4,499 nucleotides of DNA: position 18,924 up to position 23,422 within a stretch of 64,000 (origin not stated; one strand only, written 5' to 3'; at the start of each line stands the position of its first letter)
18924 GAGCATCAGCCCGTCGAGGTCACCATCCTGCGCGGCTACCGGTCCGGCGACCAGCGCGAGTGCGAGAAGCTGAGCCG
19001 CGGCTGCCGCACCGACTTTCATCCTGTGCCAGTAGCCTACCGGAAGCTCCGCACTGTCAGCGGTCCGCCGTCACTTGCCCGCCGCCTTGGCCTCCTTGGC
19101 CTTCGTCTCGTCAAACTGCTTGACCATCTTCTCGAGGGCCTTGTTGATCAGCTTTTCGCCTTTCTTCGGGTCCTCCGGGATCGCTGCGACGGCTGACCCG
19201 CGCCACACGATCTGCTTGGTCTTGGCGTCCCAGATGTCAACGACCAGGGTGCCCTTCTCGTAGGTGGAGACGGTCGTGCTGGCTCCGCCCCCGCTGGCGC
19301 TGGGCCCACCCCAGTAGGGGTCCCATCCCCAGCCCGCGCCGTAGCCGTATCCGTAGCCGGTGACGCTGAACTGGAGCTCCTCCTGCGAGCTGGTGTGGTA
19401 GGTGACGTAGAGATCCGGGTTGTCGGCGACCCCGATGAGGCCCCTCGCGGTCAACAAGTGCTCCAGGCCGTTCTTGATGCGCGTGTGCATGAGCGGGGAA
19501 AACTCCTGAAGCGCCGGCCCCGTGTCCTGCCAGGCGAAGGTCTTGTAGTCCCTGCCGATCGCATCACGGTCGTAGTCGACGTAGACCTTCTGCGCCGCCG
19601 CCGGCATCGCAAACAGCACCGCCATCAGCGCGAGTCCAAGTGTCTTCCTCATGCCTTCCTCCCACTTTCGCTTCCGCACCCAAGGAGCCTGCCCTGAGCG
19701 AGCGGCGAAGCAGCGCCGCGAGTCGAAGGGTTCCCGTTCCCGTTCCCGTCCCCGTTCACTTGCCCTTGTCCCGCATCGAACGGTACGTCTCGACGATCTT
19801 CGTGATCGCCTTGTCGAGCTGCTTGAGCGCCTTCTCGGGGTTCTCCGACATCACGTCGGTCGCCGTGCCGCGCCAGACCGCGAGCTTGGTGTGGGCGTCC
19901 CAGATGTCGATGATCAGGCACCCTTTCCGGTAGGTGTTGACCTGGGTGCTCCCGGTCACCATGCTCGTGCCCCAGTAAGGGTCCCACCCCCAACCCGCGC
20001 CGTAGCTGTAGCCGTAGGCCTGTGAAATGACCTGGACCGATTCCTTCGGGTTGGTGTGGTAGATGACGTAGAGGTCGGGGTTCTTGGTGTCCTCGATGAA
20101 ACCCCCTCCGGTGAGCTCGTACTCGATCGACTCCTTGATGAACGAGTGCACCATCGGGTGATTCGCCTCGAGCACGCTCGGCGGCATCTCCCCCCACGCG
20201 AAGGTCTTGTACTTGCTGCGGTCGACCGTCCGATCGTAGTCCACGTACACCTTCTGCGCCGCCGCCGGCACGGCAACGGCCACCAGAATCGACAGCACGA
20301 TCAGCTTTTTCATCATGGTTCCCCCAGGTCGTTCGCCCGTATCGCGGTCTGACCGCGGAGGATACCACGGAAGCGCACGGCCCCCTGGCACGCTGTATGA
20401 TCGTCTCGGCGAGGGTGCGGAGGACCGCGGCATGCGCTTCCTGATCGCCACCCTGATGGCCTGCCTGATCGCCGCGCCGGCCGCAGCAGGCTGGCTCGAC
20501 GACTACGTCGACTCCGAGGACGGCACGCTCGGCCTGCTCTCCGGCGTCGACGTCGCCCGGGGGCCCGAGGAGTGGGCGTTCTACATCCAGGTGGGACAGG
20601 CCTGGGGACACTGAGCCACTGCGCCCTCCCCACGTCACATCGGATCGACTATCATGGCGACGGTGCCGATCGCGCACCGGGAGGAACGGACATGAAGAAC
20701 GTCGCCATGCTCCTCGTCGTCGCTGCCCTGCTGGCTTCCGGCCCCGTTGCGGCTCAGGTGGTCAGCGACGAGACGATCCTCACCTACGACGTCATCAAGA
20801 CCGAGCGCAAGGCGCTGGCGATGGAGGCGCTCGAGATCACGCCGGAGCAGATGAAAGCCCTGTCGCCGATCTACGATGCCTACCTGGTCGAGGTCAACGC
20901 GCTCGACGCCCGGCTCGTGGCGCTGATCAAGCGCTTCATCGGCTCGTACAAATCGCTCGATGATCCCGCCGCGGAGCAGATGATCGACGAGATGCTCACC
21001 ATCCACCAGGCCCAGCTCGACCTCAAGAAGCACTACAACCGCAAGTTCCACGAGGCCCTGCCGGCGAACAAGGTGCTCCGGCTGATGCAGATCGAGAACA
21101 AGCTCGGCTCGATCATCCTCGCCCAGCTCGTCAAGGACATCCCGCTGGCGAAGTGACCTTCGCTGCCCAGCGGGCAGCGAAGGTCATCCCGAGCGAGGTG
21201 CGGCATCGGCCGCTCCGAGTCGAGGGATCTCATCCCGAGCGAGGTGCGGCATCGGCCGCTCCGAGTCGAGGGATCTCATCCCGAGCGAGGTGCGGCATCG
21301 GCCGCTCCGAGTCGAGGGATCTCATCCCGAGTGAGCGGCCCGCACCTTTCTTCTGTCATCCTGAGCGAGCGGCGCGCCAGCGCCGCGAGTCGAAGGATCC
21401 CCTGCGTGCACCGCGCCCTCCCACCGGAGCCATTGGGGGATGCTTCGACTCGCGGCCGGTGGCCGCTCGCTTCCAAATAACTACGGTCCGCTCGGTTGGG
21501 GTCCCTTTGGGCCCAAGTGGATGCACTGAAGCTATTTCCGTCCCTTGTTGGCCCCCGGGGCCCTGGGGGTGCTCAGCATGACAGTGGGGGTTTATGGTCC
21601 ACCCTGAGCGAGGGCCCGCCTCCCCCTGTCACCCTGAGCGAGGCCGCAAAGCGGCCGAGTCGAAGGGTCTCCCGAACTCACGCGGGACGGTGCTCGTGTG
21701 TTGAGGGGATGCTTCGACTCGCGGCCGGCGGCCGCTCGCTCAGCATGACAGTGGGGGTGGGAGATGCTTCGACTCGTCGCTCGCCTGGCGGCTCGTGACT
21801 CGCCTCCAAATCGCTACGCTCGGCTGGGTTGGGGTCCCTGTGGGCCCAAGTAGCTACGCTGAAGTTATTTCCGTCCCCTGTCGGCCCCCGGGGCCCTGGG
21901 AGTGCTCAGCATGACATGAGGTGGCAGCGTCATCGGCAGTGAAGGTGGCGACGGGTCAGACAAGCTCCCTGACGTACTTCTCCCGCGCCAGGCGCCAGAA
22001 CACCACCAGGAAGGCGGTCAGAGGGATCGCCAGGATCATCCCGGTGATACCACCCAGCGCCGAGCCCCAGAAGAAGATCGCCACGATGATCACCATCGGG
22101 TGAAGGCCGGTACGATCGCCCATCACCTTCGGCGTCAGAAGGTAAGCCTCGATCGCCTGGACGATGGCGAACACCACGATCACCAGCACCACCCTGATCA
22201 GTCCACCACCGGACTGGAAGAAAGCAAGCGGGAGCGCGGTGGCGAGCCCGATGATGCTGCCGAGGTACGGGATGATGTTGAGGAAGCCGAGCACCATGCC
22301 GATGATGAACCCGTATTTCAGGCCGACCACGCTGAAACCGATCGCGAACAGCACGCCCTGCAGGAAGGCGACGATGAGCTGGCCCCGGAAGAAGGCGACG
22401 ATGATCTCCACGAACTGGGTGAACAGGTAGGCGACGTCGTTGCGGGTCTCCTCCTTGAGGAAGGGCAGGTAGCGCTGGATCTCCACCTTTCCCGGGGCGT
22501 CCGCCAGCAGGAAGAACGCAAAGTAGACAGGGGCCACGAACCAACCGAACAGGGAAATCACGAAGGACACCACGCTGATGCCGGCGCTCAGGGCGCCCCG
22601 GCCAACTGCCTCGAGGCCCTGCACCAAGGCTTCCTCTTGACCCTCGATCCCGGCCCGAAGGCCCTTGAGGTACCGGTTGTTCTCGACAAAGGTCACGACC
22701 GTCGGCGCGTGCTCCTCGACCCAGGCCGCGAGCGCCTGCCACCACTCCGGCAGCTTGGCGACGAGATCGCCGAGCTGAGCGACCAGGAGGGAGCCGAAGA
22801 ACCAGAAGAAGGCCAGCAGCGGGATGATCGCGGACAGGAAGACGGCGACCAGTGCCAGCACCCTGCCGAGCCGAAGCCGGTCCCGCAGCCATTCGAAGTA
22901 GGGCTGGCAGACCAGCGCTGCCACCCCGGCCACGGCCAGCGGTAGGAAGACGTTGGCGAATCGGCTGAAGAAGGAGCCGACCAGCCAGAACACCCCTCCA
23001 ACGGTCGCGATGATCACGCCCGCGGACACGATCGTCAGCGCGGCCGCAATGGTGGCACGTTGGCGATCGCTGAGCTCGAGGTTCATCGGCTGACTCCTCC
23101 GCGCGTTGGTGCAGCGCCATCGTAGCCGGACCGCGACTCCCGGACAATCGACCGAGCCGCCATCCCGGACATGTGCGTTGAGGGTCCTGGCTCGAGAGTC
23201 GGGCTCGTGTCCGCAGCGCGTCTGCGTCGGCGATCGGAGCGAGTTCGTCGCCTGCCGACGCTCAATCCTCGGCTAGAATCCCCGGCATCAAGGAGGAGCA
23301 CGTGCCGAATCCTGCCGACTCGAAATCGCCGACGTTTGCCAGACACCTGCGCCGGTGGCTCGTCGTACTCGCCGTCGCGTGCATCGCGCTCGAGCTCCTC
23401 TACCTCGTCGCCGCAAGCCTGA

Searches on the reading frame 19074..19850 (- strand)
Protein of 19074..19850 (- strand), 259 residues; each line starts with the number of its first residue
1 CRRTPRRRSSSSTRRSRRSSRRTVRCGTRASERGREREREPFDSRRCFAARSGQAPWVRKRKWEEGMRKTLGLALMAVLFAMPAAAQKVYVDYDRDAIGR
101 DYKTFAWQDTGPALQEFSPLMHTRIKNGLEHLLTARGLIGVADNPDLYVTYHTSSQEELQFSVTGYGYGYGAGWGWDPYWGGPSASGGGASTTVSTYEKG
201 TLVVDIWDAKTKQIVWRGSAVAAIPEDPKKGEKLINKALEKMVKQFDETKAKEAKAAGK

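Call 45: search_protein_families(library=pfam, proteins=[window:19074-19850:-], max_evalue=0.00001)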
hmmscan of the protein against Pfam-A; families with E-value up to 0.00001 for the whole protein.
window:19074-19850:- (259 aa): 1 family
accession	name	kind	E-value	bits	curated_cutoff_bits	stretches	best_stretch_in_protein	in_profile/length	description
PF13590.11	DUF4136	-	1.9e-36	126.2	32.8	1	89-246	1-150/152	Domain of unknown function (DUF4136)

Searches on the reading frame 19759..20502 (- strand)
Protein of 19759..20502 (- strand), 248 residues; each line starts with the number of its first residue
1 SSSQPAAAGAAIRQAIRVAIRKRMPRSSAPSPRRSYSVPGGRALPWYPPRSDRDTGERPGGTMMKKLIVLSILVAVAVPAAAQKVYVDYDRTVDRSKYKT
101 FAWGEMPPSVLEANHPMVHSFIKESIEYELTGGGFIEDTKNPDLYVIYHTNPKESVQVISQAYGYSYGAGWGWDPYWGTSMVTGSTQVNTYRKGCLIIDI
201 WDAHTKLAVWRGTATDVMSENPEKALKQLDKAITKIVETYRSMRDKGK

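Call 45: search_protein_families(library=pfam, proteins=[window:19759-20502:-], max_evalue=0.00001)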
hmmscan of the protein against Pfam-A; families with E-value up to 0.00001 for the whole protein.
window:19759-20502:- (248 aa): 1 family
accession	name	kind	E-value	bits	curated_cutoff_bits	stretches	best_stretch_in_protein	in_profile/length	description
PF13590.11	DUF4136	-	2.4e-31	109.7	32.8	1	85-240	1-150/152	Domain of unknown function (DUF4136)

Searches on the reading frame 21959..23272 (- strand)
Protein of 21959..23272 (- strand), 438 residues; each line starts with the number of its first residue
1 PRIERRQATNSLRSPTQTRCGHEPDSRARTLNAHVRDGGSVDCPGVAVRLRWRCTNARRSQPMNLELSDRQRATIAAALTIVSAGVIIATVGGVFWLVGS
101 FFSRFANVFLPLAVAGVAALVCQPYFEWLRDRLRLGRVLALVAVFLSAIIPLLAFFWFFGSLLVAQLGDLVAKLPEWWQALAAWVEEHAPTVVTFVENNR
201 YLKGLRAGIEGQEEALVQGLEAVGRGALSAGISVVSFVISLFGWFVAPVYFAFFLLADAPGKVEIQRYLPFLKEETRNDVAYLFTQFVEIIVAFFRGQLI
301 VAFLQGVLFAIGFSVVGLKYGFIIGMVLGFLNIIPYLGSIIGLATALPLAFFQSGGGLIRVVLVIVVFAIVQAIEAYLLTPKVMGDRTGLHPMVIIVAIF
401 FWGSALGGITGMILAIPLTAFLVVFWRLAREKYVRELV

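Call 45: search_protein_families(library=pfam, proteins=[window:21959-23272:-], max_evalue=0.00001)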
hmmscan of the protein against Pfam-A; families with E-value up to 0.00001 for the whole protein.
window:21959-23272:- (438 aa): 1 family
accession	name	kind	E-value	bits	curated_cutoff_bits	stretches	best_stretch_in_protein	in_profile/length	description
PF01594.21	AI-2E_transport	-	9.9e-52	176.6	34.3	1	94-425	6-322/327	AI-2E family transporter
